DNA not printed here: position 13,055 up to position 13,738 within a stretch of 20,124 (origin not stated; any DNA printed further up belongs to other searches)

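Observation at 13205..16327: CHAT caspase-like protease with acidic linker, TM anchor and TPR tail, followed by a stand-alone cNMP-binding protein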

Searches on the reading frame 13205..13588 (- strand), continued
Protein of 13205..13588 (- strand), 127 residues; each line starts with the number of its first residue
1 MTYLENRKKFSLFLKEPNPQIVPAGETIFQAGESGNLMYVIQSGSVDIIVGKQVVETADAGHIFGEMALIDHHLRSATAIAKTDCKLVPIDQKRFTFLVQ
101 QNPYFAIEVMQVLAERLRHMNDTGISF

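Call 45: search_solved_structures(query=A2, max_evalue=0.00001, show_alignments=2)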
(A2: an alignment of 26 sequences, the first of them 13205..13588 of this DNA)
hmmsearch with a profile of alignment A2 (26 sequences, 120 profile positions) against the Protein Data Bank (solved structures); distinct sequences matched with E-value up to 0.00001: 173 (the best 60 are shown).
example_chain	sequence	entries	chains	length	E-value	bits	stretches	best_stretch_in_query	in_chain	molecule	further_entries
5dyk_A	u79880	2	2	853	1e-52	180.6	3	7-95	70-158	CGMP-dependent protein kinase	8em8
5ezr_A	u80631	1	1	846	4.9e-51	175.1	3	7-95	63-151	cGMP-dependent protein kinase, putative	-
4rz7_A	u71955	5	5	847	5e-51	175.1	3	7-95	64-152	cGMP-dependent protein kinase, putative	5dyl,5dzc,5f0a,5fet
9p74_A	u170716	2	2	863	5.5e-51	175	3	7-95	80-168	cGMP-dependent protein kinase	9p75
9ya0_MA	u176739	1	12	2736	3e-38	133.9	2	7-90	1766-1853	PCR12, TGME49_219070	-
5kbf_A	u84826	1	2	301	3e-34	121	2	6-95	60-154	CAMP-dependent protein kinase regulatory subunit, putative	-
3of1_A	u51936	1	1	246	1e-32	116.1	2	12-91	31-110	cAMP-dependent protein kinase regulatory subunit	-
4din_B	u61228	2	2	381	3.3e-30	108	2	16-90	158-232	cAMP-dependent protein kinase type I-beta regulatory subunit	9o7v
5jr7_B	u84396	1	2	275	1e-29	106.3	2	14-90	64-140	cAMP-dependent protein kinase type I-alpha regulatory subunit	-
1ne4_A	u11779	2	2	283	1.1e-29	106.2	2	14-90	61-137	cAMP-dependent protein kinase type I-alpha regulatory chain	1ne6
1rgs_A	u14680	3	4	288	1.2e-29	106.1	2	14-90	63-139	CAMP DEPENDENT PROTEIN KINASE | cAMP-dependent protein kinase type I-alpha regulatory chain | cAMP-dependent protein kinase type I-alpha regulatory subunit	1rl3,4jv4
4mx3_A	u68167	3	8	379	2.9e-29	104.9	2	14-90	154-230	cAMP-dependent protein kinase type I-alpha regulatory subunit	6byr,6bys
6no7_B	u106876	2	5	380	2.9e-29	104.9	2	14-90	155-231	cAMP-dependent protein kinase type I-alpha regulatory subunit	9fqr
9edc_B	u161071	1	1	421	3.9e-29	104.5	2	14-90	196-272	cAMP-dependent protein kinase type I-alpha regulatory subunit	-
4x6r_B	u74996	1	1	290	6.9e-29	103.7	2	14-90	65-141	cAMP-dependent protein kinase type I-alpha regulatory subunit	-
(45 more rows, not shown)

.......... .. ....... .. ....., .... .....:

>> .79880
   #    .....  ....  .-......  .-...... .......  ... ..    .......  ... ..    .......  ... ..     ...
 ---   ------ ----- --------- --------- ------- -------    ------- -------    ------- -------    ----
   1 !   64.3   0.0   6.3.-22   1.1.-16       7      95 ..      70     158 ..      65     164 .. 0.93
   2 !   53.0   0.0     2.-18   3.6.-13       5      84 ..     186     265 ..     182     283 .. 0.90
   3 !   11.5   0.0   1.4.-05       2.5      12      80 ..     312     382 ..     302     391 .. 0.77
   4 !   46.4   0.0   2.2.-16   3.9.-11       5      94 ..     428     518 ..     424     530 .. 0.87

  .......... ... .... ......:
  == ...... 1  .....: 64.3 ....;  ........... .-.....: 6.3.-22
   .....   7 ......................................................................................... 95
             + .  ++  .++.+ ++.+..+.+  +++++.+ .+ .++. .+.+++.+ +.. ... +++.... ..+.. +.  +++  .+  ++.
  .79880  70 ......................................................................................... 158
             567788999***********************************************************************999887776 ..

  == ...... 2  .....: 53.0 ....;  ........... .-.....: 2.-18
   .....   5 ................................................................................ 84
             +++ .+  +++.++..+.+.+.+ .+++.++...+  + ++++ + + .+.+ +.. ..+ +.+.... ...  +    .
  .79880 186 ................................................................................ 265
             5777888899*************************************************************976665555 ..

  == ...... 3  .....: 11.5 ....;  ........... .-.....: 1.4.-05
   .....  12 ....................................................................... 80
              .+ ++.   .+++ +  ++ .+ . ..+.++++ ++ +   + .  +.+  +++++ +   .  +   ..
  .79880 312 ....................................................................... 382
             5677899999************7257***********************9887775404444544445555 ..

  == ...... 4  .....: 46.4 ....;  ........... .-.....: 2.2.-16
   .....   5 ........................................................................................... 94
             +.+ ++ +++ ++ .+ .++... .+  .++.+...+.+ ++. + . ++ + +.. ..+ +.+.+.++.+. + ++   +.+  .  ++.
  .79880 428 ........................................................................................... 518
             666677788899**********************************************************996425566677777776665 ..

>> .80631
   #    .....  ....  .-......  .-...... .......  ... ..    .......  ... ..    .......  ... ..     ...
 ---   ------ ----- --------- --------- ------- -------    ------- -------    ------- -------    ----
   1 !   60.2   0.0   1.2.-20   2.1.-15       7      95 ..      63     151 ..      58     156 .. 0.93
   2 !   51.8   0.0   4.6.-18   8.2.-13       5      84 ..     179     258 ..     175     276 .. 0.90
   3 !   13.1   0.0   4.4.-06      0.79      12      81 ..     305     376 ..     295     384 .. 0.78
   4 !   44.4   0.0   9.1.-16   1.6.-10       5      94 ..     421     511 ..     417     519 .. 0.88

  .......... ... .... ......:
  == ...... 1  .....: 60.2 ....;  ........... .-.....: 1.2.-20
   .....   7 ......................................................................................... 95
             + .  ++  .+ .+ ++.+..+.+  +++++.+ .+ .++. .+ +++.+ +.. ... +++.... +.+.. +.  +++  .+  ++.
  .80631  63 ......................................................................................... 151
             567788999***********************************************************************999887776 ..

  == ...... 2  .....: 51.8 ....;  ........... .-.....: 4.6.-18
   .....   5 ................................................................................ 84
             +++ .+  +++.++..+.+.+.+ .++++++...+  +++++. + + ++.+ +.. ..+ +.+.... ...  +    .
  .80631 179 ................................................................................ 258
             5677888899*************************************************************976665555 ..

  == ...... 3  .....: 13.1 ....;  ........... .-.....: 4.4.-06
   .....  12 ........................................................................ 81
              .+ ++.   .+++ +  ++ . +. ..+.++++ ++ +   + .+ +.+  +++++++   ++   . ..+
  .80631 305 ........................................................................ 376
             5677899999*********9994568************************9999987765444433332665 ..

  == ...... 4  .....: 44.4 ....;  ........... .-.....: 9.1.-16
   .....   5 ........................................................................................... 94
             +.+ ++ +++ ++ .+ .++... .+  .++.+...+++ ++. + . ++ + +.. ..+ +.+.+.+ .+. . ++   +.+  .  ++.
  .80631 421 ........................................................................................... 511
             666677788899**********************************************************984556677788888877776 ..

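Call 75: search_protein_families(library=padloc, proteins=[window:13205-13588:-], max_evalue=0.001)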
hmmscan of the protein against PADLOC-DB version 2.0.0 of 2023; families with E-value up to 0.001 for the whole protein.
window:13205-13588:- (127 aa): 5 families
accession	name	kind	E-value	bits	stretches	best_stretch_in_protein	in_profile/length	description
PDLC02371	PycTIR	-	3.7e-17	60.6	1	16-122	36-143/288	-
PDLC00732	Effector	-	2.4e-16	57.6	1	22-122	41-142/301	TIR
PDLC00731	Effector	-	2.4e-16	57.6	1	21-122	44-146/306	TIR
PDLC00730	Effector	-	4.9e-09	33.8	1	14-119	53-160/299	TIR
PDLC00734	PycC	-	2.5e-08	31.4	1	20-101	36-122/374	Pycsar cyclase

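Call 80: predict_structure(alignment_id=A2)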
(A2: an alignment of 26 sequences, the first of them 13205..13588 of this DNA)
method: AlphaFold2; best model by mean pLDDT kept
length: 127 residues; sequences in the alignment: 26
mean_pLDDT: 85.3   pTM: 0.78
mean pLDDT of the five models: 85.3, 83.7, 82.1, 81.7, 77.0
residues with pLDDT >= 90: 54; 70-90: 61; 50-70: 5; < 50: 7
segments of 3 or more residues with pLDDT < 50: 1-7
pLDDT, mean of each block of 10 residues (from residue 1): 50 84 96 89 95 91 81 87 96 90 86 86 74
secondary structure, 60 per line:
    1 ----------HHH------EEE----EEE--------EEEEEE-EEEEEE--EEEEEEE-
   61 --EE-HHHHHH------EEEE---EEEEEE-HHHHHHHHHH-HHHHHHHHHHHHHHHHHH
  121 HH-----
elements in order: E20-22 E27-29 E38-43 E45-50 E53-59 H66-71 E78-81 E85-90 H92-101 H103-122

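Call 82: fold_search(model_id=the predicted structure, library=pdb)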
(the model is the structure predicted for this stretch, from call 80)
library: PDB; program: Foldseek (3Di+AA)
matches with E <= 10: 1483; with E <= 0.001: 606
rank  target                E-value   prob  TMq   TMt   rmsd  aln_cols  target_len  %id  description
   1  4ev0_D                4.1e-10  1.00  0.78  0.49   4.1       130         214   26  Crystal Structure of Thermus thermophilus Catabolite Activator Protein (released 2012-06-20)
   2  4ev0_A                7.0e-10  1.00  0.72  0.46   4.2       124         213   29  Crystal Structure of Thermus thermophilus Catabolite Activator Protein (released 2012-06-20)
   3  3i54_B                7.4e-10  1.00  0.76  0.46   2.6       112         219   28  Crystal structure of MtbCRP in complex with cAMP (released 2009-09-08)
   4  3r6s_F                8.8e-10  1.00  0.75  0.45   2.6       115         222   26  Crystal structure of GlxR transcription factor from Corynebacterium glutamicum with cAMP (released 2012-03-28)
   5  3d0s_A                1.7e-09  1.00  0.77  0.45   2.4       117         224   27  cAMP receptor protein from m.tuberculosis, cAMP-free form (released 2009-02-03)
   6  3i54_D                1.9e-09  1.00  0.77  0.44   2.6       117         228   27  Crystal structure of MtbCRP in complex with cAMP (released 2009-09-08)
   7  4cyd_D                2.3e-09  1.00  0.76  0.47   2.5       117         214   26  GlxR bound to cAMP (released 2014-12-17)
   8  4cyd_A                2.4e-09  1.00  0.76  0.45   2.4       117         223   26  GlxR bound to cAMP (released 2014-12-17)
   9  3i54_A                3.1e-09  1.00  0.74  0.44   2.1       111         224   28  Crystal structure of MtbCRP in complex with cAMP (released 2009-09-08)
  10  4a2u_F                3.1e-09  1.00  0.77  0.45   2.4       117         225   27  CRP(CAP) from Myco. Tuberculosis, with cAMP (released 2012-10-10)
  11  3h3u_B                3.5e-09  1.00  0.67  0.43   3.5       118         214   27  Crystal structure of CRP (cAMP receptor Protein) from Mycobacterium tuberculosis (released 2010-02-02)
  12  3r6s_C                5.0e-09  1.00  0.73  0.44   2.8       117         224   26  Crystal structure of GlxR transcription factor from Corynebacterium glutamicum with cAMP (released 2012-03-28)
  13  3i59_B                5.6e-09  1.00  0.73  0.48   2.0       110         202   28  Crystal structure of MtbCRP in complex with N6-cAMP (released 2009-09-08)
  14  5k8s_A                5.6e-09  1.00  0.75  0.66   1.8       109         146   25  cAMP bound PfPKA-R (297-441) (released 2016-10-12)
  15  8vtb_A                6.0e-09  1.00  0.59  0.21   3.9        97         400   34  SthK R120A R124A in the presence of PIP2 and cAMP (released 2024-09-25)
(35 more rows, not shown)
